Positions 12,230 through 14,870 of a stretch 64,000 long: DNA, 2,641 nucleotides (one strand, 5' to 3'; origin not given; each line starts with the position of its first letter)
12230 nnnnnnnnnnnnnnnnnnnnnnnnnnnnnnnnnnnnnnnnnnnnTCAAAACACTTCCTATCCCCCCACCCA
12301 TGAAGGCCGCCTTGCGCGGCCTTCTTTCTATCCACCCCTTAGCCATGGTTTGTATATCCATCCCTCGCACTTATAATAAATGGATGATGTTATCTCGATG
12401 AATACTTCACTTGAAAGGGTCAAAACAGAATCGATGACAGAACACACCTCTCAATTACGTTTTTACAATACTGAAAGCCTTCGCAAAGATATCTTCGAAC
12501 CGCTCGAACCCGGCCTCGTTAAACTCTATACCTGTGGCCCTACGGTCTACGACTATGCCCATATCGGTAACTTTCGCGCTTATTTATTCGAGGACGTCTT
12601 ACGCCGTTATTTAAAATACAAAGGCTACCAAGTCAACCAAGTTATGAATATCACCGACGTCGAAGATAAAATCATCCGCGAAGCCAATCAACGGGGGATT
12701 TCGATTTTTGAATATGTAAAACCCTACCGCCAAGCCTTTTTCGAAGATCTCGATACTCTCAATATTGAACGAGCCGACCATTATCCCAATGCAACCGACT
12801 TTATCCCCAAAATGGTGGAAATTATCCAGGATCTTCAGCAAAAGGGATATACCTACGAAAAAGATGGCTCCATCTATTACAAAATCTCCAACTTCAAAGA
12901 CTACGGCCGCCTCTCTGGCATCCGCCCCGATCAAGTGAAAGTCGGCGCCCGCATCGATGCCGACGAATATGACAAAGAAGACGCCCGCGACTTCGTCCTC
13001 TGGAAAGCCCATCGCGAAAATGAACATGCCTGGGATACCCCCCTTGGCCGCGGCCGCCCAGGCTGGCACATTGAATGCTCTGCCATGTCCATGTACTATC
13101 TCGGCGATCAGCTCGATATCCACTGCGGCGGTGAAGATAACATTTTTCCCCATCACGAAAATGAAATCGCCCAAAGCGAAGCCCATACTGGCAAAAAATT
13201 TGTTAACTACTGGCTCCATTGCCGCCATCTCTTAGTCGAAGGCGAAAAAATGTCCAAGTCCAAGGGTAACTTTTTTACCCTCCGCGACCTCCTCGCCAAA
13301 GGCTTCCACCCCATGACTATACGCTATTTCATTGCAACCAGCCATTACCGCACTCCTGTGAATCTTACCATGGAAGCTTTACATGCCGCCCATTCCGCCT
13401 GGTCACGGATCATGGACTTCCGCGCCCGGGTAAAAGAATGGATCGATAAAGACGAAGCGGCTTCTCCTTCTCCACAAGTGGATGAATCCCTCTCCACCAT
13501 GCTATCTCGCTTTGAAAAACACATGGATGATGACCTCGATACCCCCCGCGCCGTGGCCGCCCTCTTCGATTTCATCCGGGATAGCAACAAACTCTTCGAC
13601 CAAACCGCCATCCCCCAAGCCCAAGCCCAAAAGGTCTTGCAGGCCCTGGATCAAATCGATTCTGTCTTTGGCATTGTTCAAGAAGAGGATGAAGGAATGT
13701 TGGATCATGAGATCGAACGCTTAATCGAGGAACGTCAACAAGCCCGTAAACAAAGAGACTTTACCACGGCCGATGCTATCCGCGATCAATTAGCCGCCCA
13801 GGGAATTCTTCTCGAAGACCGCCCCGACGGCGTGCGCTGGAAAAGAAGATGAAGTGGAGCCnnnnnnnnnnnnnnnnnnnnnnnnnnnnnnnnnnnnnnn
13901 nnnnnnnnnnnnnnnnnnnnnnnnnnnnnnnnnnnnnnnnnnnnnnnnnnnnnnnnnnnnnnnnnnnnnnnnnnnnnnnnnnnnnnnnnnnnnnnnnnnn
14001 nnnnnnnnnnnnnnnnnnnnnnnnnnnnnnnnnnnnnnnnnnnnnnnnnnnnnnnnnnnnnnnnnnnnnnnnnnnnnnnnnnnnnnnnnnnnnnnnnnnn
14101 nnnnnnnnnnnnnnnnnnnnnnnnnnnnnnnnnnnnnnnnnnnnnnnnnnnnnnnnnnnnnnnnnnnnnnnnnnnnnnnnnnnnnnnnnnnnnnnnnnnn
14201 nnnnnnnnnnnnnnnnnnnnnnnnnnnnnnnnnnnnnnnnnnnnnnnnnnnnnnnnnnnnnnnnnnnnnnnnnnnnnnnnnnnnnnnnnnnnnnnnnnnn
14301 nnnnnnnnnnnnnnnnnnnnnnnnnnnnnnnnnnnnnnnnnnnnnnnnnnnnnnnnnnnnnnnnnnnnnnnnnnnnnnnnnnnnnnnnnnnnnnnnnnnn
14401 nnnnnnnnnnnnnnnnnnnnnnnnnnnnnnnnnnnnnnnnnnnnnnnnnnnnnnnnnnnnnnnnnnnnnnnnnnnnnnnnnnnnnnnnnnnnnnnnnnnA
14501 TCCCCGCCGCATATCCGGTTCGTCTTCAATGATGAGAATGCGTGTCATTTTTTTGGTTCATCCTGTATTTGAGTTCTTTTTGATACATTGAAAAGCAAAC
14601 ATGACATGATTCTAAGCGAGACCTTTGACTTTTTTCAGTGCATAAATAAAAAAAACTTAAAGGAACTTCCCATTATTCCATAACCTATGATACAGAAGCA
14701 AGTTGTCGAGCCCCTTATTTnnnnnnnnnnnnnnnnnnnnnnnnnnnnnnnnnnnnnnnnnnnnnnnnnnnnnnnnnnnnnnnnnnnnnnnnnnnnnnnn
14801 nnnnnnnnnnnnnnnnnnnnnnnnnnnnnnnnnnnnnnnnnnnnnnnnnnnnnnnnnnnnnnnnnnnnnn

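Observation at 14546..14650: Truncated MITE stubs fused directly to start codons of minus-strand genes (14548 and 30089)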

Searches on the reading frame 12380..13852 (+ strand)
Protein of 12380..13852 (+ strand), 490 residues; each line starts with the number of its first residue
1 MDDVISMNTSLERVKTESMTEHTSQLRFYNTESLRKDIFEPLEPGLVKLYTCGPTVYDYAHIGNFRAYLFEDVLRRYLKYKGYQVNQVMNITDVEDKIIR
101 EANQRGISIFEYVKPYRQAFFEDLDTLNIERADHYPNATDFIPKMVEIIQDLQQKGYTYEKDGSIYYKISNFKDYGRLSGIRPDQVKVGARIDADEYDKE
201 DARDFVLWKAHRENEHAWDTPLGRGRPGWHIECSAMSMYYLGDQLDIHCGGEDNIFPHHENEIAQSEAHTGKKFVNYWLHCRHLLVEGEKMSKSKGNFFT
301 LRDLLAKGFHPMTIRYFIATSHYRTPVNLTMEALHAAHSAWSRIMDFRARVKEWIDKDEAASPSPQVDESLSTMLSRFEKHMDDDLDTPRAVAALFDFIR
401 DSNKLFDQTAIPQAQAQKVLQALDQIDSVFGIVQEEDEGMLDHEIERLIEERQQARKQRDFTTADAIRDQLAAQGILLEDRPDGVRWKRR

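Call 10: search_protein_families(library=pfam, proteins=[window:12380-13852:+])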
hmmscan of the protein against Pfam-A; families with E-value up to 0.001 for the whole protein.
window:12380-13852:+ (490 aa): 5 families
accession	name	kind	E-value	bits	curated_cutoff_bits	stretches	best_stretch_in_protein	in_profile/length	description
PF01406.26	tRNA-synt_1e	-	1.4e-115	386.2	27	1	39-338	2-300/301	tRNA synthetases class I (C) catalytic domain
PF09334.17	tRNA-synt_1g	-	6.3e-16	58.6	20.1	2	58-170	12-125/391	tRNA synthetases class I (M)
PF09190.17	DALR_2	-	2.2e-11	44.5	22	1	377-434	1-57/57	DALR domain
PF23493.1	CysS_C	-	1.8e-08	34.8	23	1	441-487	4-50/51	Cysteinyl-tRNA ligase anticodon binding domain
PF01921.24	tRNA-synt_1f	-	4.4e-08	32.9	27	1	286-346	278-337/360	tRNA synthetases class I (K)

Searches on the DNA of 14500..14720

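Call 52: search_rna_families(source=window, start=14500, end=14720, threshold=evalue, max_evalue=1)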
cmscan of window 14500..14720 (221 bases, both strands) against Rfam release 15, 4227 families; matches with E-value up to 1: 4.
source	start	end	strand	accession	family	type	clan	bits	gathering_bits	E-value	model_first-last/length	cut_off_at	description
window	14529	14642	+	RF02287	TtnuCD10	Gene; snRNA; snoRNA; CD-box;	-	30.4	85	0.011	15-117/117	no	Tetrahymena snoRNA TtnuCD10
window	14519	14621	+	RF03860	MIR1520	Gene; miRNA;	CL00145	21.2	53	0.78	1-122/122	no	MIR1520 microRNA precursor family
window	14528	14569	-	RF00086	SNORD27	Gene; snRNA; snoRNA; CD-box;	-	18.6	52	0.98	1-71/71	no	Small nucleolar RNA SNORD27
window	14525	14618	+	RF00345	snoR1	Gene; snRNA; snoRNA; CD-box;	CL00066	15.7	49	0.67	1-93/93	no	Small nucleolar RNA snoR1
